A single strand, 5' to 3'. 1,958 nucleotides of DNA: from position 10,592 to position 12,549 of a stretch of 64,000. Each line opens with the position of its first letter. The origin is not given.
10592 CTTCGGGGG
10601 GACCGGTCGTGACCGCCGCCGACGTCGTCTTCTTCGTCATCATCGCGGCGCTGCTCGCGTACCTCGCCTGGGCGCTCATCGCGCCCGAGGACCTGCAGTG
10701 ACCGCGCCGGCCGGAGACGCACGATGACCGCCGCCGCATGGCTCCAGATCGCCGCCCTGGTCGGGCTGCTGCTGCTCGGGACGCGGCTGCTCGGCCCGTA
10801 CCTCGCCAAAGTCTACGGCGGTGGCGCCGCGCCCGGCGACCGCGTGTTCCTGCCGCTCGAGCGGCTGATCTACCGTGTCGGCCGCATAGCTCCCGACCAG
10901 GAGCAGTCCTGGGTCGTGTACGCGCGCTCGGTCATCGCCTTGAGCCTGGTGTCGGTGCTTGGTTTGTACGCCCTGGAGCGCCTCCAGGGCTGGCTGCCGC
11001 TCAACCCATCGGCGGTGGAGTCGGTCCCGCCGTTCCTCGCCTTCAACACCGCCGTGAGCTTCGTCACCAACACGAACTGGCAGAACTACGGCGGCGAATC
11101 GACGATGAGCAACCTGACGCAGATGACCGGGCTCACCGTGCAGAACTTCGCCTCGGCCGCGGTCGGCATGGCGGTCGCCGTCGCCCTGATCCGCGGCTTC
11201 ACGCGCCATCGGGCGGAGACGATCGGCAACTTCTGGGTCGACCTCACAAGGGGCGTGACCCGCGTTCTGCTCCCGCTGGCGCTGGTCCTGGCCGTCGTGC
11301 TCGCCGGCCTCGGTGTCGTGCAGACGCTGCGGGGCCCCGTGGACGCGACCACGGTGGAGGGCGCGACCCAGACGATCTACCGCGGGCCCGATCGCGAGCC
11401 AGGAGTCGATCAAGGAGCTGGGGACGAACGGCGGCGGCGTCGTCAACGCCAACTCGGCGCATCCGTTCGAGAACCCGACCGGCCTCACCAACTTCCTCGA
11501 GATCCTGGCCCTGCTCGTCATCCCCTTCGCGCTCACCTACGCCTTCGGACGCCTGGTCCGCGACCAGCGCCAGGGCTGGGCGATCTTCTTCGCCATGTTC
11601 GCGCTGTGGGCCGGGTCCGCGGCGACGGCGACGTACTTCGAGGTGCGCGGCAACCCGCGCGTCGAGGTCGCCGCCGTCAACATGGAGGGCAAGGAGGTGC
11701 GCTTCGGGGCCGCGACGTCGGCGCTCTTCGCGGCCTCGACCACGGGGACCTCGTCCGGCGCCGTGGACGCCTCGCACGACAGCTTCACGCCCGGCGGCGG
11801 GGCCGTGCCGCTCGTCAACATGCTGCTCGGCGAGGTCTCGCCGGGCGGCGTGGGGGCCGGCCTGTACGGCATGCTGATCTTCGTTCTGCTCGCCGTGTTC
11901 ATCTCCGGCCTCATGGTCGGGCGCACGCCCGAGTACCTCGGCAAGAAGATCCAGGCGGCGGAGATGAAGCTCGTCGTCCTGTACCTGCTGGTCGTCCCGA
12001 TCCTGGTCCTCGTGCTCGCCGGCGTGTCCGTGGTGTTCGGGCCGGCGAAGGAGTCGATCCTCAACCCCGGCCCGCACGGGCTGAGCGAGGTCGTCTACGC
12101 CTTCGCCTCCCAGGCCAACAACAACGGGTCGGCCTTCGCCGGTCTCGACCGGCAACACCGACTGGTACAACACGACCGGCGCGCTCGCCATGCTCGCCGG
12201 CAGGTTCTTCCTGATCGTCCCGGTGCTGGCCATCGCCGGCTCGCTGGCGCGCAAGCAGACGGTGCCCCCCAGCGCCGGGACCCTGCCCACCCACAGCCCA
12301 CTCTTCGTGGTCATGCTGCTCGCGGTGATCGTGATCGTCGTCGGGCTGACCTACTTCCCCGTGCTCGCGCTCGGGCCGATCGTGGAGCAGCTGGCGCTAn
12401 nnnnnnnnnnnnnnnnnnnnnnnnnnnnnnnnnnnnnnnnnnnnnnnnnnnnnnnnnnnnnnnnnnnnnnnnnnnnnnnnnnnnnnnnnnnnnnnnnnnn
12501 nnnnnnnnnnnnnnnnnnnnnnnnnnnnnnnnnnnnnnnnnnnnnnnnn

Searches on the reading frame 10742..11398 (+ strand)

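Call 79: search_protein_families(library=pfam, proteins=[window:10742-11398:+], max_evalue=0.001)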
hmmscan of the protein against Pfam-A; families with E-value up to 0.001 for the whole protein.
seq(219 aa): 1 family
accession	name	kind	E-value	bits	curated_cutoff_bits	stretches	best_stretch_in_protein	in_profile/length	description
PF03814.21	KdpA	-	2.9e-79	267.1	22.6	1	6-216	3-213/548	Potassium-transporting ATPase A subunit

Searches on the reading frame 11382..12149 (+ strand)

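Call 79: search_protein_families(library=pfam, proteins=[window:11382-12149:+], max_evalue=0.001)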
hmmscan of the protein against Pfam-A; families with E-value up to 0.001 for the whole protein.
seq(256 aa): 1 family
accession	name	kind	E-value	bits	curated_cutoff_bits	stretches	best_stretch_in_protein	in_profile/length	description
PF03814.21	KdpA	-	4e-116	388.8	22.6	1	2-255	212-466/548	Potassium-transporting ATPase A subunit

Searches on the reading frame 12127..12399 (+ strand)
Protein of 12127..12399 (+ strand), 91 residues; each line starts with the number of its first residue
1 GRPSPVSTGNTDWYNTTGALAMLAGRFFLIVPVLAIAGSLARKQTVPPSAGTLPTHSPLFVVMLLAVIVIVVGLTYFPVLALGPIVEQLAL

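Call 79: search_protein_families(library=pfam, proteins=[window:12127-12399:+], max_evalue=0.001)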
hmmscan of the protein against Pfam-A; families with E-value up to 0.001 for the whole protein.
seq(91 aa): 1 family
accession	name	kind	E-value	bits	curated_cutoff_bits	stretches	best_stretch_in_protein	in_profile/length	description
PF03814.21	KdpA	-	2.5e-32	112.2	22.6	1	8-89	467-548/548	Potassium-transporting ATPase A subunit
